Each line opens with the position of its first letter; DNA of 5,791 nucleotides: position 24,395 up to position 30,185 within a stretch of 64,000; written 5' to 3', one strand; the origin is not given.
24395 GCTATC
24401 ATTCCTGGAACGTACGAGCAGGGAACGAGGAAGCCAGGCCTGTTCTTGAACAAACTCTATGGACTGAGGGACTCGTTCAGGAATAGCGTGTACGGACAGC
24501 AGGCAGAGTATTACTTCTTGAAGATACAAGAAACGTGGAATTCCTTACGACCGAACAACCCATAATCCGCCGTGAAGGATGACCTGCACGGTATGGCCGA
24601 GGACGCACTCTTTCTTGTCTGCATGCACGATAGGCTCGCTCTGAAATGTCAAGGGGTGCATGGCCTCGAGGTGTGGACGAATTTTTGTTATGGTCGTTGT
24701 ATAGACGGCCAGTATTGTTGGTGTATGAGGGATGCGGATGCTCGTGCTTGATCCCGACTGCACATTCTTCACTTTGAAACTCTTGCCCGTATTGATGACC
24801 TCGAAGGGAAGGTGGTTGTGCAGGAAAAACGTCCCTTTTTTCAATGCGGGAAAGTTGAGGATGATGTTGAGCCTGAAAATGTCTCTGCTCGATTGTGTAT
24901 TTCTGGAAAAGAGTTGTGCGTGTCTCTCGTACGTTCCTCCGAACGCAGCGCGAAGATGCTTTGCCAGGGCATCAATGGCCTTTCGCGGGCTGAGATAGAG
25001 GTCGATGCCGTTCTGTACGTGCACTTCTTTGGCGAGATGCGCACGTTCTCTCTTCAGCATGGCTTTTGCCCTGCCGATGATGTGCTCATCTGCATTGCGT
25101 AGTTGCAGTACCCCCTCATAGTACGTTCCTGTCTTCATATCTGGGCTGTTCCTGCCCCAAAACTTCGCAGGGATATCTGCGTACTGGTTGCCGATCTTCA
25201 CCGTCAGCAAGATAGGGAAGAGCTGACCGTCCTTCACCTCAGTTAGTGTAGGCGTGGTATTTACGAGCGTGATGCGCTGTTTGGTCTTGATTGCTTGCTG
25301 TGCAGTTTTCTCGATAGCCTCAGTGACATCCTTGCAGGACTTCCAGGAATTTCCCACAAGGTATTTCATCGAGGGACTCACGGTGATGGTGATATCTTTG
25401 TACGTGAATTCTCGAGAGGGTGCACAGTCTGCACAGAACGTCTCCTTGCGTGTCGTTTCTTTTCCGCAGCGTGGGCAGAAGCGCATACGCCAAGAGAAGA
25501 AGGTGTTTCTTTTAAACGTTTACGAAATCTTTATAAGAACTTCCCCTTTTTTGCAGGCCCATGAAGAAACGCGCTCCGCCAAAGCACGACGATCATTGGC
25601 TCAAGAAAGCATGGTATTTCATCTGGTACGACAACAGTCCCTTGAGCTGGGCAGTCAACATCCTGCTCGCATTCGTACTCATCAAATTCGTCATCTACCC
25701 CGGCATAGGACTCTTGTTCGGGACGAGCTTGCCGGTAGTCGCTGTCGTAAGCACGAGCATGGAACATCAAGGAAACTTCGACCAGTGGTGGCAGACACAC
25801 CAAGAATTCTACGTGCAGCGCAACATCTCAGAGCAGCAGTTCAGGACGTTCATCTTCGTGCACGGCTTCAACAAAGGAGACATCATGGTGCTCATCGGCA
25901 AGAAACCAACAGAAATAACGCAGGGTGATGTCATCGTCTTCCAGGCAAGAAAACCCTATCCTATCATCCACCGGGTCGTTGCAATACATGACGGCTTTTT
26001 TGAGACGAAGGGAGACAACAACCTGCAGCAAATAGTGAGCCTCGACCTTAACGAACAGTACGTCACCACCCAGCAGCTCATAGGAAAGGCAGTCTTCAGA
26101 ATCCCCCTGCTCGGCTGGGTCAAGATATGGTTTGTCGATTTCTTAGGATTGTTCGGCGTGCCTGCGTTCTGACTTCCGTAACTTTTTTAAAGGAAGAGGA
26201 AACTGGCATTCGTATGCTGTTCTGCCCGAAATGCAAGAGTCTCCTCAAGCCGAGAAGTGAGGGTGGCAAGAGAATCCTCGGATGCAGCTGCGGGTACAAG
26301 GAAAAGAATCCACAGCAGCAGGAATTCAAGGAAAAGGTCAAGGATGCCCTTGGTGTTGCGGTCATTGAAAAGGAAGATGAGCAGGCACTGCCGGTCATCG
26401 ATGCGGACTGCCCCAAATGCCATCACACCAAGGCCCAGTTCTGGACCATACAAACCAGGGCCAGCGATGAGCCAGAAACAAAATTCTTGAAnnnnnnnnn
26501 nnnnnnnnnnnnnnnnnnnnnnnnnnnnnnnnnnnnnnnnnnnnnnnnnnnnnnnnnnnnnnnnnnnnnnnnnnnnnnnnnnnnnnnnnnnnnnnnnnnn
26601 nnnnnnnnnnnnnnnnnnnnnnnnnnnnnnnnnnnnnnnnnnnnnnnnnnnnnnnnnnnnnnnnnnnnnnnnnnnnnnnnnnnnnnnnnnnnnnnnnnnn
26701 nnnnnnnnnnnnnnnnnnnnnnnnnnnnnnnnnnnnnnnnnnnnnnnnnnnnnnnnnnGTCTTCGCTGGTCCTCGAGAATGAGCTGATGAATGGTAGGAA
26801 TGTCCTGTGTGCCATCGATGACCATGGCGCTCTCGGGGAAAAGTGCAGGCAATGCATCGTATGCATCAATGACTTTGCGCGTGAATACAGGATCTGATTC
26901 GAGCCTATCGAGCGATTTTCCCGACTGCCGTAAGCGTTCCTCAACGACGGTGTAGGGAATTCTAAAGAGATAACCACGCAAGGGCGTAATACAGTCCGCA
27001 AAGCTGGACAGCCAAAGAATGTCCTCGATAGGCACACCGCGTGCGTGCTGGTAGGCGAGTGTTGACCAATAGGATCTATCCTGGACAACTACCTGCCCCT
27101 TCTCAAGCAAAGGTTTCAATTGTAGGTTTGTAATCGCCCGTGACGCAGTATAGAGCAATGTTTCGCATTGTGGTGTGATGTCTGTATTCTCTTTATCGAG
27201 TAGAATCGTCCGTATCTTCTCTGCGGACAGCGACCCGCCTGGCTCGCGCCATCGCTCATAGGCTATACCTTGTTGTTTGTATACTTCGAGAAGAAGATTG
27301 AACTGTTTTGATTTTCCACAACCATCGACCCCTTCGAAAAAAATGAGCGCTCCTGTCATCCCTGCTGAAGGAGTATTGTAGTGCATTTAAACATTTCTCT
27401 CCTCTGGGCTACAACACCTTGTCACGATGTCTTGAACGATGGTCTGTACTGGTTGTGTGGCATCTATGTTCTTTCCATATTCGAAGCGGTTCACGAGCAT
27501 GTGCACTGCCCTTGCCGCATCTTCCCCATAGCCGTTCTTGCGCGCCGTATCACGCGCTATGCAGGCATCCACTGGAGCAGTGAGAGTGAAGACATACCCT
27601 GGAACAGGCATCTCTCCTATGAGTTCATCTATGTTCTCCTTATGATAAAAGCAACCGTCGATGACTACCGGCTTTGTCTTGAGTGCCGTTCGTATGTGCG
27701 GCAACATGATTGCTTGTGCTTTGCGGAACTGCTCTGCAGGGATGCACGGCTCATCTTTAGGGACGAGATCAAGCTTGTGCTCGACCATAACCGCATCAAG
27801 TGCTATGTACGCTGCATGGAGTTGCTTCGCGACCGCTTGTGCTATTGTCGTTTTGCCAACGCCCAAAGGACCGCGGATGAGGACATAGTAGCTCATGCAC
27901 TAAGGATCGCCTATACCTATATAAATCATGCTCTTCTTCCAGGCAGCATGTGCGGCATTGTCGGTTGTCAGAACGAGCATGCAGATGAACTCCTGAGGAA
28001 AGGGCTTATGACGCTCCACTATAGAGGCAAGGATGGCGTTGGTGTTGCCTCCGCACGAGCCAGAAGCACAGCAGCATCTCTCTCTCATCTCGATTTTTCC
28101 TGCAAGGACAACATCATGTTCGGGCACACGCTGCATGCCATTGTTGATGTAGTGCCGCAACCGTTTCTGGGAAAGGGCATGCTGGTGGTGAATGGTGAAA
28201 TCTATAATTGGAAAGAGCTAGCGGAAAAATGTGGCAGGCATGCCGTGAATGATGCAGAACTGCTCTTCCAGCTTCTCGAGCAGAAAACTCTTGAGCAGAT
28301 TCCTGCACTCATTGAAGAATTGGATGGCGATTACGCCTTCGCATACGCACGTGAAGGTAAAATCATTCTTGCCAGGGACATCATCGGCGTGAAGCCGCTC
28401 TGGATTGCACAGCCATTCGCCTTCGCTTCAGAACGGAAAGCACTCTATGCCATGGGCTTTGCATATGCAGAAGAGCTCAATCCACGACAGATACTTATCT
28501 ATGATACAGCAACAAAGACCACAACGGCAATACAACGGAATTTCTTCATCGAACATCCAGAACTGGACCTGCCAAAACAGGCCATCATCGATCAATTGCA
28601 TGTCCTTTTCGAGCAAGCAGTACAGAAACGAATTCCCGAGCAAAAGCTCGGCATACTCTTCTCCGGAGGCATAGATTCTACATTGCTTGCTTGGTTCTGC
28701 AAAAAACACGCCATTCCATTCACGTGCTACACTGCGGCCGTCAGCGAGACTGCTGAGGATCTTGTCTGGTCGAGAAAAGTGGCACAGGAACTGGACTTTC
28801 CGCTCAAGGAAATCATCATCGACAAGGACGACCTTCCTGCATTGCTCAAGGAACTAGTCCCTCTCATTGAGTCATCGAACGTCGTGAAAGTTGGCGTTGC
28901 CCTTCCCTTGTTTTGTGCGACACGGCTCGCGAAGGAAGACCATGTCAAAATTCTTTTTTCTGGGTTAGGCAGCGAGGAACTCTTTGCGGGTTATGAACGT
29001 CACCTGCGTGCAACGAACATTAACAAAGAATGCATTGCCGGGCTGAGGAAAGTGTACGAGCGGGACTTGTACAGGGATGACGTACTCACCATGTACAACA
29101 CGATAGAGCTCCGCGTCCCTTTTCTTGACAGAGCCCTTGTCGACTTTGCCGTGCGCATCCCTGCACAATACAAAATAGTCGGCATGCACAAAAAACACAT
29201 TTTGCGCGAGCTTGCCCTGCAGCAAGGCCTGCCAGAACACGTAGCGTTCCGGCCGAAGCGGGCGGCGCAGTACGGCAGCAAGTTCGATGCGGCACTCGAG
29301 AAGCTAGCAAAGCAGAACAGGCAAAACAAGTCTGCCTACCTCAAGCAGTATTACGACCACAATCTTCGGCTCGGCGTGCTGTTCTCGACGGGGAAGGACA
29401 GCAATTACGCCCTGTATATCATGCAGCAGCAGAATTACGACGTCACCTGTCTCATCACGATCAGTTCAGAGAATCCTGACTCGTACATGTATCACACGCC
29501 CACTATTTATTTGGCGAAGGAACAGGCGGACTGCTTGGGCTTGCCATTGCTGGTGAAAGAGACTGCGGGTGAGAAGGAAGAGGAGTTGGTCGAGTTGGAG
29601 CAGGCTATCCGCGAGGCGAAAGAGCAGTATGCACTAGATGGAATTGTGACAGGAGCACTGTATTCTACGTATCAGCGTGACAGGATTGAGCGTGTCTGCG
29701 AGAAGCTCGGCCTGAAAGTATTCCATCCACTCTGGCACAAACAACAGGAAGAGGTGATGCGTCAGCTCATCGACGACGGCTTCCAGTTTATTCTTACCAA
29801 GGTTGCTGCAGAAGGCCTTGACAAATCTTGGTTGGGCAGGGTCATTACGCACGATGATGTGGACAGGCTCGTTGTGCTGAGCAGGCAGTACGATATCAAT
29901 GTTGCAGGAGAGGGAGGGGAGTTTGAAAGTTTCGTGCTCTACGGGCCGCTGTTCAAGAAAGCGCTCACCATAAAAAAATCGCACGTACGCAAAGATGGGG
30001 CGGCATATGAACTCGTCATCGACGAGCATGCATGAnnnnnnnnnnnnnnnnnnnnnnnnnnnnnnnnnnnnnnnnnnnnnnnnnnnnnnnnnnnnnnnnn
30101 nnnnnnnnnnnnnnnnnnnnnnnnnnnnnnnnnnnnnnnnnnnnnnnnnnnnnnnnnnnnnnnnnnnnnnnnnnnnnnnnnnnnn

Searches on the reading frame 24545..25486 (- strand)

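Call 15: search_protein_families(library=pfam, proteins=[window:24545-25486:-], max_evalue=0.00001)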
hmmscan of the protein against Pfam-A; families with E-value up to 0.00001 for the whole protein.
window:24545-25486:- (313 aa): 1 family
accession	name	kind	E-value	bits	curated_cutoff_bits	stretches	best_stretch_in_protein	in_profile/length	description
PF04981.18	NMD3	-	4.4e-15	56.3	24.9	1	118-208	141-239/243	NMD3 family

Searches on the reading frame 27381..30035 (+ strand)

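Call 15: search_protein_families(library=pfam, proteins=[window:27381-30035:+], max_evalue=0.00001)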
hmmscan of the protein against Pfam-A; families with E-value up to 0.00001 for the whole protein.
window:27381-30035:+ (884 aa): 5 families
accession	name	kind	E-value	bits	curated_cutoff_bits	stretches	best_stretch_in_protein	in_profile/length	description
PF01902.24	Diphthami_syn_2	-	4.4e-66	223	23.2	1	665-878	4-212/219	Diphthamide synthase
PF00733.27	Asn_synthase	-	4.6e-49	168.4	21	2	408-547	4-144/354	Asparagine synthase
PF13537.11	GATase_7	-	2.4e-17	63.5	25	1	260-356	14-122/123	Glutamine amidotransferase domain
PF13522.11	GATase_6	-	1.2e-15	58.1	27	1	240-351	7-130/130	Glutamine amidotransferase domain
PF24167.1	DUF7411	-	5.5e-09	36.3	28.7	0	422-484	2-62/194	Family of unknown function (DUF7411)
